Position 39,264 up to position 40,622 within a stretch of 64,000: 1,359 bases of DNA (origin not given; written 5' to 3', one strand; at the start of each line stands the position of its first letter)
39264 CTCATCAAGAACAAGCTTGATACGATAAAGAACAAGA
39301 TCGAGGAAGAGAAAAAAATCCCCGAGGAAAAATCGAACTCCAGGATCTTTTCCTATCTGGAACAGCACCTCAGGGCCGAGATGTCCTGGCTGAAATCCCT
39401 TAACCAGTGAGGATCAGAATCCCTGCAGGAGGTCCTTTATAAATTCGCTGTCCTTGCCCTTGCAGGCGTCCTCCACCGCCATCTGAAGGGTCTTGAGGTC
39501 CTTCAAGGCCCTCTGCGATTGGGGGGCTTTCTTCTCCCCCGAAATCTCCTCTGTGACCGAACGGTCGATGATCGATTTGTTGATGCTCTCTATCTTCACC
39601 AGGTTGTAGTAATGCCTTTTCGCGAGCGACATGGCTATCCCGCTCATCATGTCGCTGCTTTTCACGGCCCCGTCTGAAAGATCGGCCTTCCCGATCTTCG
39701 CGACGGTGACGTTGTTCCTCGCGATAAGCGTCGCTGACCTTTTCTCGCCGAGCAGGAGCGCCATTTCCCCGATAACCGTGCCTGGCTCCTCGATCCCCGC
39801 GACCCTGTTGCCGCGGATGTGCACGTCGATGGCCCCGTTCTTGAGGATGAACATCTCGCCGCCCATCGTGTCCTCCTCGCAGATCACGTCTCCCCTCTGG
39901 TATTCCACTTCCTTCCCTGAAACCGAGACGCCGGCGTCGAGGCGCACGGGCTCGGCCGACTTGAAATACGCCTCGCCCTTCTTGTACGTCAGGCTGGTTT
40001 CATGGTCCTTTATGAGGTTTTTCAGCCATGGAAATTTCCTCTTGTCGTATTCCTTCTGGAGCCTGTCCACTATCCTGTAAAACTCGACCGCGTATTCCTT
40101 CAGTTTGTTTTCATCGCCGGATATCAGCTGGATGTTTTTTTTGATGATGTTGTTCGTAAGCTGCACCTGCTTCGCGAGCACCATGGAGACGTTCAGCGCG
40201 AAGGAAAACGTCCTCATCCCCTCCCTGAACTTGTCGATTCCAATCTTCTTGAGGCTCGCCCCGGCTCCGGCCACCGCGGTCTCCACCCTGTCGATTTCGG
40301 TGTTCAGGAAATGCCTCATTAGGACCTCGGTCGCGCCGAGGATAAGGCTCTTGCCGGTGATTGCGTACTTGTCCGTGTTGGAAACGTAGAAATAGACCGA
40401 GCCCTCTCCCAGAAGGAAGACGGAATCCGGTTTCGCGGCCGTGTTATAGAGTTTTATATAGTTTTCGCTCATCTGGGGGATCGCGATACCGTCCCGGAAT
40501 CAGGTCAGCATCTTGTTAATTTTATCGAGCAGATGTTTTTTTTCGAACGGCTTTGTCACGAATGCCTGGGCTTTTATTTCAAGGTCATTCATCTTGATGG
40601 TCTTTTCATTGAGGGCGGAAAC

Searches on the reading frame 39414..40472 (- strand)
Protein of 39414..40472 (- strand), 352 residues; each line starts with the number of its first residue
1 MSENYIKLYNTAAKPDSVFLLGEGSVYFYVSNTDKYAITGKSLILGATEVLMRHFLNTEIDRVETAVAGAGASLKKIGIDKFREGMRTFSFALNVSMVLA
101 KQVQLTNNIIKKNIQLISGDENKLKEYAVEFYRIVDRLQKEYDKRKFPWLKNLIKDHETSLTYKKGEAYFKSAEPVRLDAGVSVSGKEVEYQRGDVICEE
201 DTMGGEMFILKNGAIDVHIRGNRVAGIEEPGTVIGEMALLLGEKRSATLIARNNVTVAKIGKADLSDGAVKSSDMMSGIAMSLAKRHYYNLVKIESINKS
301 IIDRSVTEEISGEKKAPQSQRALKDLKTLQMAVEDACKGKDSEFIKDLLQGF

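Call 12: search_protein_families(library=pfam, proteins=[window:39414-40472:-])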
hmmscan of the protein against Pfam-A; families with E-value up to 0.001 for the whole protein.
window:39414-40472:- (352 aa): 1 family
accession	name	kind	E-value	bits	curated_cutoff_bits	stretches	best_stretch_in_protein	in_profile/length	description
PF00027.35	cNMP_binding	-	1.1e-16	61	27.5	1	189-266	2-83/89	Cyclic nucleotide-binding domain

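Call 14: find_encoding_contigs(protein=window:39414-40472:-, flank=10000, max_places=10)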
Protein window:39414-40472:- (352 aa): 2 contigs read that carry it; 2 places shown.
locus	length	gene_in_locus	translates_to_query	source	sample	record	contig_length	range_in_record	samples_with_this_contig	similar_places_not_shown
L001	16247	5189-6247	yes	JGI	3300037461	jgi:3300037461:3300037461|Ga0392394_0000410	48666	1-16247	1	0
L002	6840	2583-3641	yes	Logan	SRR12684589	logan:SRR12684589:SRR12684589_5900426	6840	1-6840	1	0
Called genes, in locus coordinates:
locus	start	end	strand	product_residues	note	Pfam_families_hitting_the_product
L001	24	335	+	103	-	PF01914:MarC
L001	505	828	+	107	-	PF02617:ClpS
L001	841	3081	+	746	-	PF02861:Clp_N, PF00158:Sigma54_activat (faint), PF00004:AAA, PF17871:AAA_lid_9, PF00004:AAA, PF07724:AAA_2, PF07728:AAA_5, PF10431:ClpB_D2-small, +5 more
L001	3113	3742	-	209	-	PF01841:Transglut_core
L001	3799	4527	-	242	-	PF01171:ATP_bind_3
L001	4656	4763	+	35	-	-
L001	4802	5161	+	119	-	PF00072:Response_reg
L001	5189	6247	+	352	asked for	PF00027:cNMP_binding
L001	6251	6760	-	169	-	PF03551:PadR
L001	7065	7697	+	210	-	PF25182:NonGDSL, PF00657:Lipase_GDSL, PF13472:Lipase_GDSL_2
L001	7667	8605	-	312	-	PF03547:Mem_trans (weak)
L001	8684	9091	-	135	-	PF19545:DUF6069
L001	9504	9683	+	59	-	-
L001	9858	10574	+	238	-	PF00106:adh_short, PF13561:adh_short_C2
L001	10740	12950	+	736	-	PF00141:peroxidase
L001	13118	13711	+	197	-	PF07929:PRiA4_ORF3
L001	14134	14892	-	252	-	-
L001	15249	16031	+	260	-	-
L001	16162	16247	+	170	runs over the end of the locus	PF00583:Acetyltransf_1, PF13673:Acetyltransf_10 (weak), PF13508:Acetyltransf_7 (weak)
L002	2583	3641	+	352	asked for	PF00027:cNMP_binding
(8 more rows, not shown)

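Call 16: find_related_loci(query=window:39414-40472:-, collection=genome_contigs, flank=10000)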
Query window:39414-40472:- (352 aa) in genome_contigs; peptide patterns used: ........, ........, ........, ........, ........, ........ (x = any residue, [..] = any of these).
317 stretches matched a pattern, but none encodes a relative of the query by tblastn (E <= 1e-3).

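Call 17: find_homologous_proteins(query=window:39414-40472:-)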
Query window:39414-40472:- (352 aa): 225 proteins with E <= 0.001 among 4420 candidates; the best 120 are listed.
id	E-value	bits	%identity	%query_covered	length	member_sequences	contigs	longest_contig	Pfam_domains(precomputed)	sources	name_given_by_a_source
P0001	8.9e-127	441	57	100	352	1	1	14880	PF00027.36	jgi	jgi:CRP-like cAMP-binding protein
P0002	2.6e-126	439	58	100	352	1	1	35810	PF00027.36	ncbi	-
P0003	1.5e-125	437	56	100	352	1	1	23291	PF00027.36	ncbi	-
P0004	3.3e-125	436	58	100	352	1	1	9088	PF00027.36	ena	-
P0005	1.1e-124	434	57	100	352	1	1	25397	PF00027.36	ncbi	-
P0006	1.4e-124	433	56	100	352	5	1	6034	PF00027.36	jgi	jgi:hypothetical protein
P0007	6.1e-124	431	58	100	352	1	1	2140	PF00027.36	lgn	-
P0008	2.3e-122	426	55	100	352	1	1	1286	PF00027.36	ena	-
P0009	1.0e-121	424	56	100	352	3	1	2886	PF00027.36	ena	-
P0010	4.1e-121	422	55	100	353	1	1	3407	PF00027.36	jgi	jgi:CRP-like cAMP-binding protein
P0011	5.3e-121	422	54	100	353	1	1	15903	PF00027.36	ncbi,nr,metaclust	ncbi:MAG: hypothetical protein A2176_12695 [Spirochaetes bacterium RBG_13_51_14]|nr:MAG: hypothetica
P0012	2.2e-120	420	56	100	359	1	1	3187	PF00027.36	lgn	-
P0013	3.4e-120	419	53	100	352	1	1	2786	PF00027.36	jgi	-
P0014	2.1e-119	416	54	99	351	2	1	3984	PF00027.36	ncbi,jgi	-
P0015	2.4e-119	416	54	99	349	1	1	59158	PF00027.36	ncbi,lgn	-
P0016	6.2e-119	415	54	100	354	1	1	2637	PF00027.36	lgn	-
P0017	3.1e-118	413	54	100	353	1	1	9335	PF00027.36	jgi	jgi:CRP-like cAMP-binding protein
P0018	3.4e-118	412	55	99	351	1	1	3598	PF00027.36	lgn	-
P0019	3.4e-118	412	55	99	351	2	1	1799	PF00027.36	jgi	jgi:hypothetical protein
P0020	3.6e-118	412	54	100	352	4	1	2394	PF00027.36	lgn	-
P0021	4.0e-118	412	54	100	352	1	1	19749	PF00027.36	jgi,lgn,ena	-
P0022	5.0e-118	412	55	99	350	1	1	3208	PF00027.36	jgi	-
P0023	1.0e-117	411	54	99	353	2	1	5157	PF00027.36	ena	-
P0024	1.1e-117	411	53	100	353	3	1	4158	PF00027.36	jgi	jgi:CRP-like cAMP-binding protein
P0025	1.3e-117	411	55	100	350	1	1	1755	PF00027.36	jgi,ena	-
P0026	2.5e-117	410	54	100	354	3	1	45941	PF00027.36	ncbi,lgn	-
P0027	4.9e-117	409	51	100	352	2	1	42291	PF00027.36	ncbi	-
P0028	9.3e-117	408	52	100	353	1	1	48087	PF00027.36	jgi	jgi:CRP-like cAMP-binding protein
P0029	1.1e-116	407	53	99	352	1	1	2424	PF00027.36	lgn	-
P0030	1.2e-116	407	54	100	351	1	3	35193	PF00027.36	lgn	-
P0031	1.3e-116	407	53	100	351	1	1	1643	PF00027.36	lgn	-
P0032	2.4e-116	406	53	100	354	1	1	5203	PF00027.36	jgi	jgi:CRP-like cAMP-binding protein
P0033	2.8e-116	406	54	99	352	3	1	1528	PF00027.36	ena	-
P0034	3.7e-116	406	54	99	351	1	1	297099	PF00027.36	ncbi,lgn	-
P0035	7.8e-116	405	52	99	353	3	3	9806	PF00027.36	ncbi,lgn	-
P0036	8.4e-116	405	54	99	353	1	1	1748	PF00027.36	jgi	jgi:CRP-like cAMP-binding protein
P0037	6.6e-115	402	53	100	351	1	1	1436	PF00027.36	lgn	-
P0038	1.3e-114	401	52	100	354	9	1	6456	PF00027.36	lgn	-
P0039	1.7e-114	400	53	99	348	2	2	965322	PF00027.36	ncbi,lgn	-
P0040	1.8e-114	400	55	100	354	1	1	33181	PF00027.36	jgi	-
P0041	3.2e-114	399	53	100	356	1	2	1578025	PF00027.36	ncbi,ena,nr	ncbi:MAG: cyclic nucleotide-binding domain-containing protein [Chrysiogenales bacterium]|nr:MAG: cyc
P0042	3.6e-114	399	53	99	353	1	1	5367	PF00027.36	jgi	jgi:CRP-like cAMP-binding protein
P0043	5.0e-114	399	55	99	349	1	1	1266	PF00027.36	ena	-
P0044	6.3e-114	398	54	100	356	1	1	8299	PF00027.36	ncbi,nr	ncbi:MAG: cyclic nucleotide-binding domain-containing protein [bacterium]|nr:cyclic nucleotide-bindi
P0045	9.2e-114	398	50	100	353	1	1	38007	PF00027.36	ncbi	-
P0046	1.1e-113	398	52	100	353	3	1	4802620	PF00027.36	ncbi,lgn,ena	-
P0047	1.3e-113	397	53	99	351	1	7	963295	PF00027.36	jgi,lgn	jgi:CRP-like cAMP-binding protein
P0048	1.6e-113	397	51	100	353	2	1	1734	PF00027.36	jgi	jgi:CRP-like cAMP-binding protein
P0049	4.4e-113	396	52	99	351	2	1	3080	PF00027.36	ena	-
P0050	4.7e-113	396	51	100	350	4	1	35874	PF00027.36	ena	-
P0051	7.5e-113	395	52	99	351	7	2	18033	PF00027.36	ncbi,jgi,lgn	-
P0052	8.2e-113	395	52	100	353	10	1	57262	PF00027.36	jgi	jgi:CRP-like cAMP-binding protein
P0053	8.7e-113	395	52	99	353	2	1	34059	PF00027.36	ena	-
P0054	1.9e-112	394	51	99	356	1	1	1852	PF00027.36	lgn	-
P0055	3.7e-112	393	53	100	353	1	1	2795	PF00027.36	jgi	jgi:CRP-like cAMP-binding protein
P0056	4.0e-112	393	54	99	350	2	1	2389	PF00027.36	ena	-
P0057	8.0e-112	392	51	100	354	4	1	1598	PF00027.36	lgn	-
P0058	9.8e-112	391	52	100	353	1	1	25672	PF00027.36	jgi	jgi:CRP-like cAMP-binding protein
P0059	1.3e-111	391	52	99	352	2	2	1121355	PF00027.36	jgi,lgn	-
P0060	6.2e-111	389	49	100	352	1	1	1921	PF00027.36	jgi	jgi:CRP-like cAMP-binding protein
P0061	6.7e-111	389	51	99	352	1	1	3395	PF00027.36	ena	-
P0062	1.1e-110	388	50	100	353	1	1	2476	PF00027.36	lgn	-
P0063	2.0e-110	387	51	99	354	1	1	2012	PF00027.36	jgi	-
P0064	2.4e-110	387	51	100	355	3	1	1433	PF00027.36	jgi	-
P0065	3.2e-110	386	50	99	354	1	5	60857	PF00027.36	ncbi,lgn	-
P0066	3.8e-110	386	51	99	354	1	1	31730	PF00027.36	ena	-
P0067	4.3e-110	386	51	100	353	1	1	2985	PF00027.36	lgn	-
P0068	1.0e-109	385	52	99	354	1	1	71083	PF00027.36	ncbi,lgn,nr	ncbi:MAG: cyclic nucleotide-binding domain-containing protein [Spirochaetes bacterium]|nr:cyclic nuc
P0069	1.1e-109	385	50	100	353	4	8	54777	PF00027.36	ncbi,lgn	-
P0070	2.2e-109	384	51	99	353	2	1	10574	PF00027.36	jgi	jgi:CRP-like cAMP-binding protein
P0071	3.3e-109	383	51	100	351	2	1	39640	PF00027.36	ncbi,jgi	jgi:CRP-like cAMP-binding protein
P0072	6.6e-109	382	52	100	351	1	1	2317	PF00027.36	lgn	-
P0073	1.1e-108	381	51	100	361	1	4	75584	PF00027.36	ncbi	-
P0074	1.1e-108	381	49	100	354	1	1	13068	PF00027.36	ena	-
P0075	1.4e-108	381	51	100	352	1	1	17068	PF00027.36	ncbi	-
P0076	2.0e-108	380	51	100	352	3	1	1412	PF00027.36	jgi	jgi:CRP-like cAMP-binding protein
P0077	1.1e-107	378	50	99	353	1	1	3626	PF00027.36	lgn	-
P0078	1.1e-107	378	51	100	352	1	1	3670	PF00027.36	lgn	-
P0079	1.9e-107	377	49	99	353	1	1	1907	PF00027.36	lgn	-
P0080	8.8e-107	375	49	99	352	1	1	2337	PF00027.36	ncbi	-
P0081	1.2e-106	375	50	100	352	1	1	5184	PF00027.36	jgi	jgi:CRP-like cAMP-binding protein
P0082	7.0e-106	372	50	99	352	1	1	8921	PF00027.36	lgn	-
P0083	8.2e-106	372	51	97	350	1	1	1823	PF00027.36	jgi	jgi:CRP-like cAMP-binding protein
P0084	9.2e-106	372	49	99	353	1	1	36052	PF00027.36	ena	-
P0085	1.8e-105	371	49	100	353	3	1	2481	PF00027.36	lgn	-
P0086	8.1e-105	369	50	99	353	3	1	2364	PF00027.36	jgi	-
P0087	9.8e-105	368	50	99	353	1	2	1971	PF00027.36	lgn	-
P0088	1.0e-104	368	50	99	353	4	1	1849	PF00027.36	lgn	-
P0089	1.3e-104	368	50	99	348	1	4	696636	PF00027.36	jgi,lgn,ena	-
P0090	3.3e-104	367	50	99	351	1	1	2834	PF00027.36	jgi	jgi:CRP-like cAMP-binding protein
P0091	3.3e-104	367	49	99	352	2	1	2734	PF00027.36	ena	-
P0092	3.4e-104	366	48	99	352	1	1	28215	PF00027.36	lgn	-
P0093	3.4e-104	366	48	99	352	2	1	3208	PF00027.36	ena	-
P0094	5.0e-104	366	49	99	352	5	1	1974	PF00027.36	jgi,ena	-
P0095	7.1e-104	365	48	99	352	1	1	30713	PF00027.36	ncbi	-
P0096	7.2e-104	365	48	99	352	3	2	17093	PF00027.36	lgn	-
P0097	8.3e-104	365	50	99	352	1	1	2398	PF00027.36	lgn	-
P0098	9.7e-104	365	51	95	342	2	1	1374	PF00027.36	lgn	-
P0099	1.1e-103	365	49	96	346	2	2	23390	PF00027.36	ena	-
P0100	1.2e-103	365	50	100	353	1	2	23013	PF00027.36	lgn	-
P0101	2.2e-103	364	48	99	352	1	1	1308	PF00027.36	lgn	-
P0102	7.0e-103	362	49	100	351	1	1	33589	PF00027.36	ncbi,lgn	-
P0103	1.1e-102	362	48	99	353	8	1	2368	PF00027.36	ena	-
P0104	1.4e-102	361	48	99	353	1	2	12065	PF00027.36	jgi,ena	-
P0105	5.0e-102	359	47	99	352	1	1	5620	PF00027.36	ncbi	-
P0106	5.7e-102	359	48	99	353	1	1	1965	PF00027.36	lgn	-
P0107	9.3e-102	358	47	99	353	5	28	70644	PF00027.36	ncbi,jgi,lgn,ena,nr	ncbi:MAG: cyclic nucleotide-binding domain-containing protein [Spirochaetes bacterium]|nr:cyclic nuc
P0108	1.3e-101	358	47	99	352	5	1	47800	PF00027.36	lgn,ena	-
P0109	2.3e-101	357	46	99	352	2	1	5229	PF00027.36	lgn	-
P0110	7.1e-101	356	48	99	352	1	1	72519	PF00027.36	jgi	-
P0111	1.1e-100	355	48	99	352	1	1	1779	PF00027.36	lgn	-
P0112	1.9e-100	354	47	99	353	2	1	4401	PF00027.36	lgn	-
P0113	2.1e-100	354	49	99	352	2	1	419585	PF00027.36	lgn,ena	-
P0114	3.1e-100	354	48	99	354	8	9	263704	PF00027.36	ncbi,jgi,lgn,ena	-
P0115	3.1e-100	353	48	99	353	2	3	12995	PF00027.36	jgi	jgi:CRP-like cAMP-binding protein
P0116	4.2e-100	353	47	99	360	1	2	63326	PF00027.36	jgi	-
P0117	5.6e-100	353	48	99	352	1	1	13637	PF00027.36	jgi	-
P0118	1.0e-99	352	45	99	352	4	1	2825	PF00027.36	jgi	jgi:uncharacterized protein (UPF0305 family)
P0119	1.0e-99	352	48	99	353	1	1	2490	PF00027.36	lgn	-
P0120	1.2e-99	352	48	99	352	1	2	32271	PF00027.36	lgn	-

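Call 18: find_encoding_contigs(protein=P0002, flank=8000, max_places=2)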
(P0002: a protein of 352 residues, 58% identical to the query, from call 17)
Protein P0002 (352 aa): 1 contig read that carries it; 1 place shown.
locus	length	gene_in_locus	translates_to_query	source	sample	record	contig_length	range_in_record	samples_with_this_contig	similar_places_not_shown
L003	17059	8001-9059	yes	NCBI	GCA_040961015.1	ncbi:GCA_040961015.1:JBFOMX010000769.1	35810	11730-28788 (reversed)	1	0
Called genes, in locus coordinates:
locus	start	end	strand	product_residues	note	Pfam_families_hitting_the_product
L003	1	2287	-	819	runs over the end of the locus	PF01343:Peptidase_S49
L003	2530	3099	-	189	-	PF05241:EBP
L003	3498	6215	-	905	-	PF00912:Transgly, PF00905:Transpeptidase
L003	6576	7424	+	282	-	PF00669:Flagellin_N, PF00700:Flagellin_C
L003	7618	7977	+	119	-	PF00072:Response_reg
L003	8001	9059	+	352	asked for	PF00027:cNMP_binding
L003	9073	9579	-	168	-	PF03551:PadR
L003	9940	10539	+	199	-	PF25182:NonGDSL, PF00657:Lipase_GDSL, PF13472:Lipase_GDSL_2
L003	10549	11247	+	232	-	PF03588:Leu_Phe_trans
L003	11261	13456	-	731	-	-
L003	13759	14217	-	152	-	-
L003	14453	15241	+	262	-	-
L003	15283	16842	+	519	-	PF00070:Pyr_redox (faint), PF00890:FAD_binding_2 (faint), PF01134:GIDA (faint), PF01266:DAO (weak), PF01593:Amino_oxidase, PF01946:Thi4 (weak), PF12831:FAD_oxidored, PF13450:NAD_binding_8, +1 more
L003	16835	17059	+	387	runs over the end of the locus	PF02958:EcKL, PF01636:APH, PF02958:EcKL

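Call 19: find_encoding_contigs(protein=P0003, flank=8000, max_places=2)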
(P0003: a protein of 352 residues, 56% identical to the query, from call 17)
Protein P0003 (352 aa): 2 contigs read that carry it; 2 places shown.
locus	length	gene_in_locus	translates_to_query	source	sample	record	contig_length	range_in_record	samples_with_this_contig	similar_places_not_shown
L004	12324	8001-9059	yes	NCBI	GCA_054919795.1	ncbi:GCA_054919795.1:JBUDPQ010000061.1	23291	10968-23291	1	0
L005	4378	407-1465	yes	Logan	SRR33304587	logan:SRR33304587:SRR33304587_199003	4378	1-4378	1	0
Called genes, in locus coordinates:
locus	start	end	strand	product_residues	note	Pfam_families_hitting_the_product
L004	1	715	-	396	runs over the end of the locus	PF01520:Amidase_3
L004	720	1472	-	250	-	PF00005:ABC_tran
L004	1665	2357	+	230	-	PF04376:ATE_N, PF04377:ATE_C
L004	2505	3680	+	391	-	PF13487:HD_5, PF01966:HD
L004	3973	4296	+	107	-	PF02617:ClpS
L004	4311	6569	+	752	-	PF02861:Clp_N, PF00158:Sigma54_activat (faint), PF00004:AAA, PF17871:AAA_lid_9, PF07724:AAA_2, PF00004:AAA, PF07728:AAA_5, PF10431:ClpB_D2-small, +3 more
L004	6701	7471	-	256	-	PF01171:ATP_bind_3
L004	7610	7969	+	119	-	PF00072:Response_reg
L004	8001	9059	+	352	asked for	PF00027:cNMP_binding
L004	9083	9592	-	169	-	PF03551:PadR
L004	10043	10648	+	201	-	PF25182:NonGDSL, PF00657:Lipase_GDSL, PF13472:Lipase_GDSL_2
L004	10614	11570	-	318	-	PF03547:Mem_trans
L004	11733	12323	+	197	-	?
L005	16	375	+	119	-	PF00072:Response_reg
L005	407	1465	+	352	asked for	PF00027:cNMP_binding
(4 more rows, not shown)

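Call 20: find_encoding_contigs(protein=P0005, flank=8000, max_places=2)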
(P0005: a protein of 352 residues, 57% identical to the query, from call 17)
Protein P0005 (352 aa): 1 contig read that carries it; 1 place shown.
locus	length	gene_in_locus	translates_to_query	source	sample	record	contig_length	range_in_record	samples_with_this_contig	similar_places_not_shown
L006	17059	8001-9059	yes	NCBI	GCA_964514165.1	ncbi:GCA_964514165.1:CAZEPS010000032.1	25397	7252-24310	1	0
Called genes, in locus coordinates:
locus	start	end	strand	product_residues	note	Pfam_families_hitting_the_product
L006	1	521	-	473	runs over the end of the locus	PF01520:Amidase_3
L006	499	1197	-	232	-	PF00005:ABC_tran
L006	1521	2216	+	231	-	PF04376:ATE_N, PF04377:ATE_C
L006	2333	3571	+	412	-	PF13487:HD_5, PF01966:HD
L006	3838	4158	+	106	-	PF02617:ClpS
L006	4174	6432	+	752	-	PF02861:Clp_N, PF00158:Sigma54_activat (faint), PF00004:AAA, PF17871:AAA_lid_9, PF07724:AAA_2, PF00004:AAA, PF07728:AAA_5, PF10431:ClpB_D2-small, +4 more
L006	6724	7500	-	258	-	PF01171:ATP_bind_3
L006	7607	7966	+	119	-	PF00072:Response_reg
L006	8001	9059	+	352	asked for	PF00027:cNMP_binding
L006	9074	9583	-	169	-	PF03551:PadR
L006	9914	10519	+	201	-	PF25182:NonGDSL, PF00657:Lipase_GDSL, PF13472:Lipase_GDSL_2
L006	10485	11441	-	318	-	PF03547:Mem_trans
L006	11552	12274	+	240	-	PF03588:Leu_Phe_trans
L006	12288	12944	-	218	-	PF00440:TetR_N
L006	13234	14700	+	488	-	PF00266:Aminotran_5, PF00282:Pyridoxal_deC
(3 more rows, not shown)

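Call 47: find_encoding_contigs(protein=P0001, flank=5000, max_places=1)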
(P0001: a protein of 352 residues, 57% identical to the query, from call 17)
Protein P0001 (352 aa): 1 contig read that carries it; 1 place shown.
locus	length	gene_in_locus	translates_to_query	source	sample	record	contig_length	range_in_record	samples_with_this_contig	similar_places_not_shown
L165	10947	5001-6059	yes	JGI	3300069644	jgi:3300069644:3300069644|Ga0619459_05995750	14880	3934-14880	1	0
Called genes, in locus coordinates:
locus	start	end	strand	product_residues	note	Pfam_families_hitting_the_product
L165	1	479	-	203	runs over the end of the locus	PF26083:TM_Tm6sf2 (weak), PF05241:EBP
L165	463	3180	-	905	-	PF00912:Transgly, PF00905:Transpeptidase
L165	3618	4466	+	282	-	PF00669:Flagellin_N, PF00700:Flagellin_C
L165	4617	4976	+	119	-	PF00072:Response_reg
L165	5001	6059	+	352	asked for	PF00027:cNMP_binding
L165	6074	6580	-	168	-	PF03551:PadR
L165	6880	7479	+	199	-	PF25182:NonGDSL, PF00657:Lipase_GDSL, PF13472:Lipase_GDSL_2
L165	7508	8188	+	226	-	PF03588:Leu_Phe_trans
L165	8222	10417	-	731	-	-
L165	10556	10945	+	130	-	?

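Call 48: find_encoding_contigs(protein=P0015, flank=5000, max_places=1)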
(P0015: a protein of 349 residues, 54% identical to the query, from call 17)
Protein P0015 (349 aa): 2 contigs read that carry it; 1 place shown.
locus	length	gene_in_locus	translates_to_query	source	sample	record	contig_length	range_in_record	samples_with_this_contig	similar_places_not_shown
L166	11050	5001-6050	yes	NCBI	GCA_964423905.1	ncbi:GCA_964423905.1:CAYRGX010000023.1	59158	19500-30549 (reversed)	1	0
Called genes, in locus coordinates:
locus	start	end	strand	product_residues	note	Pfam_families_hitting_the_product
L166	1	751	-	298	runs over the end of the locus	PF00561:Abhydrolase_1, PF12146:Hydrolase_4, PF12697:Abhydrolase_6, PF20408:Abhydrolase_11 (faint)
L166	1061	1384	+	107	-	PF02617:ClpS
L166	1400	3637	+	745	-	PF02861:Clp_N, PF00158:Sigma54_activat (faint), PF00004:AAA, PF17871:AAA_lid_9, PF00004:AAA, PF07724:AAA_2, PF07728:AAA_5, PF10431:ClpB_D2-small, +5 more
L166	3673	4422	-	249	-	PF01171:ATP_bind_3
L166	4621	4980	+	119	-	PF00072:Response_reg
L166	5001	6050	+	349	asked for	PF00027:cNMP_binding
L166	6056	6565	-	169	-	PF03551:PadR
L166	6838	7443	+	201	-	PF25182:NonGDSL, PF00657:Lipase_GDSL, PF13472:Lipase_GDSL_2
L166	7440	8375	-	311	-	PF03547:Mem_trans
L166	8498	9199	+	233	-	PF03588:Leu_Phe_trans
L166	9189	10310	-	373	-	-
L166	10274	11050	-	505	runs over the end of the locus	-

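Call 49: find_encoding_contigs(protein=P0041, flank=5000, max_places=1)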
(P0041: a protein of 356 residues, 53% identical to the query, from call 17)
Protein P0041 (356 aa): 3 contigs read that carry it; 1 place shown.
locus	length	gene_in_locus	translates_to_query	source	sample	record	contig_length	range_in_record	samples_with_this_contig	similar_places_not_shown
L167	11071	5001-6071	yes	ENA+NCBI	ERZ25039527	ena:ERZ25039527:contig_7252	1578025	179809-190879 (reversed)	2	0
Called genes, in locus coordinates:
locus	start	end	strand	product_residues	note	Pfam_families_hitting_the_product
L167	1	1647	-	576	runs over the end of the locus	PF02554:CstA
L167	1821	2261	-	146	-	PF12675:DUF3795, PF13248:Zn_ribbon_3 (weak)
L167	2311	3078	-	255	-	PF01171:ATP_bind_3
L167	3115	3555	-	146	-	-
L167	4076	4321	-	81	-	-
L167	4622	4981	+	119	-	PF00072:Response_reg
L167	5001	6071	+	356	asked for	PF00027:cNMP_binding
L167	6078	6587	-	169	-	PF03551:PadR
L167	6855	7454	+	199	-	PF25182:NonGDSL, PF00657:Lipase_GDSL, PF13472:Lipase_GDSL_2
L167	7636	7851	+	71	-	-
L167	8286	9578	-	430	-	PF01590:GAF, PF13185:GAF_2, PF13492:GAF_3 (weak), PF13581:HATPase_c_2 (faint), PF00512:HisKA, PF02518:HATPase_c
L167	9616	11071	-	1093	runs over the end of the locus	PF00873:ACR_tran, PF03176:MMPL (faint)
